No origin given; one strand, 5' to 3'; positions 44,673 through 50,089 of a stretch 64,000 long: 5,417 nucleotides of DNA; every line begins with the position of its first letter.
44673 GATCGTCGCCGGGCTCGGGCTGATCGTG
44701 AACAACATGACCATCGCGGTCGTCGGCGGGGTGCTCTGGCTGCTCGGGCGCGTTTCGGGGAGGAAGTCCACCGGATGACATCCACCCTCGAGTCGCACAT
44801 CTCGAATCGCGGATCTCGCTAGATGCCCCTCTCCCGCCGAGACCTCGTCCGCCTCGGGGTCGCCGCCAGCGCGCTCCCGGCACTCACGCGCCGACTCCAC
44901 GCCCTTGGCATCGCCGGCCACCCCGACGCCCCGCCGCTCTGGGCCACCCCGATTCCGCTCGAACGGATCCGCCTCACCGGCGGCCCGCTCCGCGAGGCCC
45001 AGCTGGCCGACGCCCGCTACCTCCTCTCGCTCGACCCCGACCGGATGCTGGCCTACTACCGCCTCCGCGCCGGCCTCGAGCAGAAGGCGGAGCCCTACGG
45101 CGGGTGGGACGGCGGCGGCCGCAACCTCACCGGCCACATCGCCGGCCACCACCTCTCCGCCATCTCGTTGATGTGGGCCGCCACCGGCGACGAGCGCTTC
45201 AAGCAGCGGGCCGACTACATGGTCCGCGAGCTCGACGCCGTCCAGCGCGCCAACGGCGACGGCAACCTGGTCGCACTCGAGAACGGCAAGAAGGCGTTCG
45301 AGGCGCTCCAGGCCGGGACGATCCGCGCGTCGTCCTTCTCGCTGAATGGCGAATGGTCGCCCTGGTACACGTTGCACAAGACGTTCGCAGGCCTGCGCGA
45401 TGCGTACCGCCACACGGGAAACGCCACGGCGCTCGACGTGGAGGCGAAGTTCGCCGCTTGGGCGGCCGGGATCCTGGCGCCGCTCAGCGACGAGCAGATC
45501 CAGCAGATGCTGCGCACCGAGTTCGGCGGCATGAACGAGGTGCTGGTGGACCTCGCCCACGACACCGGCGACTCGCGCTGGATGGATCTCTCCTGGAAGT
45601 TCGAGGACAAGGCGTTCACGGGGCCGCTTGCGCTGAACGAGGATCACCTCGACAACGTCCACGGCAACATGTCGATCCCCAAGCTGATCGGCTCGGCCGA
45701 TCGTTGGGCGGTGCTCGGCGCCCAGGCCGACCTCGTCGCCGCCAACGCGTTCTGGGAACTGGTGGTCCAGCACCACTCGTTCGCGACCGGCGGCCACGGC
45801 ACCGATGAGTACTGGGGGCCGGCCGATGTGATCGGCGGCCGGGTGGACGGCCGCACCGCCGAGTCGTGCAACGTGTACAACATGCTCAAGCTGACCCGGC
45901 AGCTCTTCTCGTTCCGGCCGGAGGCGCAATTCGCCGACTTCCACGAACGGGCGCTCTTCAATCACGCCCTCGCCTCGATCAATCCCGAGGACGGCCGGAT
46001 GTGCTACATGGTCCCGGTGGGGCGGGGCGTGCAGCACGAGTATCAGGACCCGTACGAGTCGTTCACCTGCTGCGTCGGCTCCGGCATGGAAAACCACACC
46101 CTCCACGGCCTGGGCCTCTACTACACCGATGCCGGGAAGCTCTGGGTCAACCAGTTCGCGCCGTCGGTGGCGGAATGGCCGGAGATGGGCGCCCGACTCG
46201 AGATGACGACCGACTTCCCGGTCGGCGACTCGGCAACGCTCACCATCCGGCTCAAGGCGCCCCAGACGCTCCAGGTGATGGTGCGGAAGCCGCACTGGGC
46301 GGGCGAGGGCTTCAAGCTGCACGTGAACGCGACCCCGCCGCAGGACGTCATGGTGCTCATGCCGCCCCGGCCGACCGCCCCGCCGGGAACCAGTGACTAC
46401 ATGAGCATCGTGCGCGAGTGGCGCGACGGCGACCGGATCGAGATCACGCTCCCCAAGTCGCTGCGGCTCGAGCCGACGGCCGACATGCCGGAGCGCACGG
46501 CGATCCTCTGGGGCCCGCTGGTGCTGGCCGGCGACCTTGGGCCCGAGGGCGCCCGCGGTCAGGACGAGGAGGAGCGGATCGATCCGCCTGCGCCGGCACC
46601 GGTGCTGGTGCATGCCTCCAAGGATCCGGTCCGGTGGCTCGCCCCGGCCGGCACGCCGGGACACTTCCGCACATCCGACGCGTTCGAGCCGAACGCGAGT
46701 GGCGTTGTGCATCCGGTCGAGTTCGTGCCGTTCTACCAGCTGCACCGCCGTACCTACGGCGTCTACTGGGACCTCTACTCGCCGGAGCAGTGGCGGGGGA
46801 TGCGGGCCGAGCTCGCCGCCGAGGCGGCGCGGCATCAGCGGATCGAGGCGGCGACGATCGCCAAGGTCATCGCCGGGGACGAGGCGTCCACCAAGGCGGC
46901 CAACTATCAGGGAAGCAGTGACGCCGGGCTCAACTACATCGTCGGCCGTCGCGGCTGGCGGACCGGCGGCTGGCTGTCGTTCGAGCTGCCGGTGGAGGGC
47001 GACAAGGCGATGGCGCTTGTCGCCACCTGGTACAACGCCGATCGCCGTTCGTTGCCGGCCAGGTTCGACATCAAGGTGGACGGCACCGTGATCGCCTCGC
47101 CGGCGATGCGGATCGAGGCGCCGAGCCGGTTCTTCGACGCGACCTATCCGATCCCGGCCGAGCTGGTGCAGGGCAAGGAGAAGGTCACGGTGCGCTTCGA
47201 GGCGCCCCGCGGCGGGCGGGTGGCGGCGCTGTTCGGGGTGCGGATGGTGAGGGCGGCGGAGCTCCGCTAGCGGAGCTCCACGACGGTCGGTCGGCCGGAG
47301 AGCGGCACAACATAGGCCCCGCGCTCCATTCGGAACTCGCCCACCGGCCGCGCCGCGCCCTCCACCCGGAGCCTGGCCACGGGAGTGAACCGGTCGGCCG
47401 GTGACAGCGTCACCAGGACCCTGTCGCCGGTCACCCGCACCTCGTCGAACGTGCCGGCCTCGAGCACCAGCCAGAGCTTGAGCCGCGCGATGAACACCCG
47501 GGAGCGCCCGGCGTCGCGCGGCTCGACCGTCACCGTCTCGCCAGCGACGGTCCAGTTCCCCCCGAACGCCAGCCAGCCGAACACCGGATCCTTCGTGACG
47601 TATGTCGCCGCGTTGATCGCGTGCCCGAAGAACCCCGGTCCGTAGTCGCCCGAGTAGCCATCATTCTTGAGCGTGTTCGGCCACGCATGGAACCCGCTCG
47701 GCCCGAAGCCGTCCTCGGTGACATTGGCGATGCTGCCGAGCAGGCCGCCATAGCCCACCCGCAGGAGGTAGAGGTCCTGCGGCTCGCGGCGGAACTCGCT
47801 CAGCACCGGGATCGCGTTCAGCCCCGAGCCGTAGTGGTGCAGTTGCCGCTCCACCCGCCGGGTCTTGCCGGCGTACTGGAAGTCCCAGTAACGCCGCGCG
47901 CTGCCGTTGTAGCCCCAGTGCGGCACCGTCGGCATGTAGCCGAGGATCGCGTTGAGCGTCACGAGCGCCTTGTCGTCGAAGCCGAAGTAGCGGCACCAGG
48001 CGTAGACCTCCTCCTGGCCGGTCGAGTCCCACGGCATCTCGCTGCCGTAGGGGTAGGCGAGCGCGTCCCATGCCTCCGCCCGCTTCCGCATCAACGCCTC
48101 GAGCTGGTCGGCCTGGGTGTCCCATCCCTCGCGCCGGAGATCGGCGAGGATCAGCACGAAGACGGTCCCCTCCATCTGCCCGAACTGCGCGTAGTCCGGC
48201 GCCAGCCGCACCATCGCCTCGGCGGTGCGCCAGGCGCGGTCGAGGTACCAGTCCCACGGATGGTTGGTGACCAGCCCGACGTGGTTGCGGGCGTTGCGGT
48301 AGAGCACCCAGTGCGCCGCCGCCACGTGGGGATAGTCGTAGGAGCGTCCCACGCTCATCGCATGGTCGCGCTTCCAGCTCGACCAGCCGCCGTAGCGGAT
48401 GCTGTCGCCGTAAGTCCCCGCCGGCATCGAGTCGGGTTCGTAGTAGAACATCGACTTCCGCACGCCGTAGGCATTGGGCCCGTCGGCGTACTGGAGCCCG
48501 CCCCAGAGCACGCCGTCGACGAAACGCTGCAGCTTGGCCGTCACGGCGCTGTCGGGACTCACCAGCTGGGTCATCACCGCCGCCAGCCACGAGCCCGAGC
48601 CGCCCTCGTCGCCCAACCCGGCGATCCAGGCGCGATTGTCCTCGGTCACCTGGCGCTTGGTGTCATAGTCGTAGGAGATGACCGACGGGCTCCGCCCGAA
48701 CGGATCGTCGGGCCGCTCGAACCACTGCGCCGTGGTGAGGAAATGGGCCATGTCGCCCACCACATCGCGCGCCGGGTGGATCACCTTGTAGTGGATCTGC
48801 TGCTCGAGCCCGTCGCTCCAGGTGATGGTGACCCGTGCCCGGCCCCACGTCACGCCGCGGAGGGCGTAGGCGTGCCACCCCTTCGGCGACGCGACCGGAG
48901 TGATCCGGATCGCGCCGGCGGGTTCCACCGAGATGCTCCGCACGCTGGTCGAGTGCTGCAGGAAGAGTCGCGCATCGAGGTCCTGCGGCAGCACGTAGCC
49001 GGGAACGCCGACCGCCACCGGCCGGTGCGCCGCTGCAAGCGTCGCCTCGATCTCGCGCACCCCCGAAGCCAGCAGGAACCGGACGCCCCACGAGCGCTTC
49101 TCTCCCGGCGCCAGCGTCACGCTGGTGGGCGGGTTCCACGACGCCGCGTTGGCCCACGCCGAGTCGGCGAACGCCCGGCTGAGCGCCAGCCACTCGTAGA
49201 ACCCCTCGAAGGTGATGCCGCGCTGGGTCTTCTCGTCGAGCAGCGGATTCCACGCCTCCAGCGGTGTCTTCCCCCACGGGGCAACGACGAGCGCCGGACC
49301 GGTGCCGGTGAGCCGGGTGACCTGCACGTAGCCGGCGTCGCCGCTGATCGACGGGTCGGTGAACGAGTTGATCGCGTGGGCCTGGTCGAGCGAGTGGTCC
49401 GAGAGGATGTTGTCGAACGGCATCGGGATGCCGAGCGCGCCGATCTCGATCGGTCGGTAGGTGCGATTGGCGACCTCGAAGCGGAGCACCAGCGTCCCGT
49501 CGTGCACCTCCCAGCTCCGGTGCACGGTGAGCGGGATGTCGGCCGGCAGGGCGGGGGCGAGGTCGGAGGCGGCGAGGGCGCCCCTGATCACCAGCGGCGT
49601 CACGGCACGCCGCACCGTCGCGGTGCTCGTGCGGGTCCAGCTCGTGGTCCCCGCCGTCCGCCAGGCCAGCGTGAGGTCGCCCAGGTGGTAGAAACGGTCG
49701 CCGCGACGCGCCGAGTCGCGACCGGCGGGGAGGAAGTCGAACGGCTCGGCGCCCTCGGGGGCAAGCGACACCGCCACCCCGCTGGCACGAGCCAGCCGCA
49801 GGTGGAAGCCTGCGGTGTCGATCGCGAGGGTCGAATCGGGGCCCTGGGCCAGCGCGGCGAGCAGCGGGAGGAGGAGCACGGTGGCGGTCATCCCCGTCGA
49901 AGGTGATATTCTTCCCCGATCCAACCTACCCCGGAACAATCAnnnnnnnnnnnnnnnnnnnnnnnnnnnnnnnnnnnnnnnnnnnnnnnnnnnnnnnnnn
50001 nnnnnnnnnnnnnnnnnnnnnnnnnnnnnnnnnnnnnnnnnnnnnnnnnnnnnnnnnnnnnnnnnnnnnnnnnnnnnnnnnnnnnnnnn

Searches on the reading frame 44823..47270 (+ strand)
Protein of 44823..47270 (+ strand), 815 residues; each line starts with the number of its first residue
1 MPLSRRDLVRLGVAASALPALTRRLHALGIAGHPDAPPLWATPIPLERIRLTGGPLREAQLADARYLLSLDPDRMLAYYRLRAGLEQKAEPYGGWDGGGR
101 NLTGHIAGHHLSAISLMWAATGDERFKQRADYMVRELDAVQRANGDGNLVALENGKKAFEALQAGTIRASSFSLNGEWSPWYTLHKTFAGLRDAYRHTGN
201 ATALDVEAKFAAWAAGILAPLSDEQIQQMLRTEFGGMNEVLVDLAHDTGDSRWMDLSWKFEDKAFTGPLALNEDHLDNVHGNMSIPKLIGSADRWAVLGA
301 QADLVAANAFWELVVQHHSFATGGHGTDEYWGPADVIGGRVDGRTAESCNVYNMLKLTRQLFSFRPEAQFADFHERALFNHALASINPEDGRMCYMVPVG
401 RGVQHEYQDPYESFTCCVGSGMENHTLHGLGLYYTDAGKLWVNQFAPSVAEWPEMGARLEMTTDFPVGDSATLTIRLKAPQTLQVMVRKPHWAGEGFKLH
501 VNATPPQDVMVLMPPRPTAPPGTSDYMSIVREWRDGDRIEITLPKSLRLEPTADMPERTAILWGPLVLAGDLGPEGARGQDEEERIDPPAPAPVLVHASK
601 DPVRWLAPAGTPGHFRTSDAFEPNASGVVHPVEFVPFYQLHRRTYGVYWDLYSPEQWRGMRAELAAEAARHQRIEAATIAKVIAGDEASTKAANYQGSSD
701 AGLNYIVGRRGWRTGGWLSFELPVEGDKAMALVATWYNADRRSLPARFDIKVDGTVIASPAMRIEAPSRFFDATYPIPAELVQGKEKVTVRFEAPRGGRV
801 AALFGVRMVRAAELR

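Call 6: search_protein_families(library=pfam, proteins=[window:44823-47270:+], max_evalue=0.01)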
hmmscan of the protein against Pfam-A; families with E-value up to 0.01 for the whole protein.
window:44823-47270:+ (815 aa): 4 families
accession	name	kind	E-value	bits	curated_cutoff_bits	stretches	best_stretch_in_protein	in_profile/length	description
PF07944.18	Beta-AFase-like_GH127_cat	-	1.5e-107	360.3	24.9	1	49-426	2-372/376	Beta-L-arabinofuranosidase, GH127 catalytic domain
PF20736.2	Glyco_hydro127M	-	7.7e-16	58.4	24.2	1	440-544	2-94/95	Beta-L-arabinofuranosidase, GH127 middle domain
PF20620.4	DUF6805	-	9.1e-10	39.4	27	1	674-808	2-132/133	Family of unknown function (DUF6805)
PF16375.10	DUF4986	-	0.0015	19.5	29.5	1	592-649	29-84/84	Domain of unknown function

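Call 7: search_protein_families(library=ncbifam, proteins=[window:44823-47270:+], max_evalue=0.01)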
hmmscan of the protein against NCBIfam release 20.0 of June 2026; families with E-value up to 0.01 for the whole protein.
window:44823-47270:+ (815 aa): 1 family
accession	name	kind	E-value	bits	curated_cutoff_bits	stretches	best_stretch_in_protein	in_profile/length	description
NF049879.1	AcerHdlse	equivalog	5.2e-12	45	950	1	347-557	341-550/657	aceric acid hydrolase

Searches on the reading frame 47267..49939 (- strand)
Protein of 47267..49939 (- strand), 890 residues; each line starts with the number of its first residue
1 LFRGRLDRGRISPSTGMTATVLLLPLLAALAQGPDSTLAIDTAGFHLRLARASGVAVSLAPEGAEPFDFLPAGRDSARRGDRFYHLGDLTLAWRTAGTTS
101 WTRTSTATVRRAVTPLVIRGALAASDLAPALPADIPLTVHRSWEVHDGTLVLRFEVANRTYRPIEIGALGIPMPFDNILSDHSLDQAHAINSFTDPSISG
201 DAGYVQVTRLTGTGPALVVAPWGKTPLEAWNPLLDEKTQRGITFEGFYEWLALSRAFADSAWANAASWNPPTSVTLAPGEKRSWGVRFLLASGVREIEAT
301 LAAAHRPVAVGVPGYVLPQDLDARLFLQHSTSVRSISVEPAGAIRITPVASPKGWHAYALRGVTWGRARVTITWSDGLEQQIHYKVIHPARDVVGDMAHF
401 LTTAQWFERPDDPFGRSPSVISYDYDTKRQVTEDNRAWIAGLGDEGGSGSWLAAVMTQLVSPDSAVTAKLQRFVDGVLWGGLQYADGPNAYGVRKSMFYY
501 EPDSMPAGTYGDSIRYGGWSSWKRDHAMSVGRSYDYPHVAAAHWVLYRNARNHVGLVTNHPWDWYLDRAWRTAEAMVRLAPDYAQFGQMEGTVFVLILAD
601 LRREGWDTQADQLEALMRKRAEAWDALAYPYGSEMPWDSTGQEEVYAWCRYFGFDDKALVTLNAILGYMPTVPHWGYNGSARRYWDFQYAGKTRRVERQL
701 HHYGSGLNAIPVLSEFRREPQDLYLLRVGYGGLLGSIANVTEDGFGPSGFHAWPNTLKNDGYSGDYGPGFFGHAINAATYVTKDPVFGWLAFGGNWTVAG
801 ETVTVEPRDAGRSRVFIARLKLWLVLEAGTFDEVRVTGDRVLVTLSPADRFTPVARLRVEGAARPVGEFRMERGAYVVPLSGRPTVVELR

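Call 6: search_protein_families(library=pfam, proteins=[window:47267-49939:-], max_evalue=0.01)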
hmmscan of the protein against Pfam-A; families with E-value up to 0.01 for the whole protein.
window:47267-49939:- (890 aa): 1 family
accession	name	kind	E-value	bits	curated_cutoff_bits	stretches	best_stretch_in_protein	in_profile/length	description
PF18951.5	DUF5695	-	0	1216.4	25.2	1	49-881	2-850/857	Family of unknown function (DUF5695)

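Call 7: search_protein_families(library=ncbifam, proteins=[window:47267-49939:-], max_evalue=0.01)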
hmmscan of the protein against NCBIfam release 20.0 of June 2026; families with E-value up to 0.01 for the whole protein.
window:47267-49939:- (890 aa): 0 families
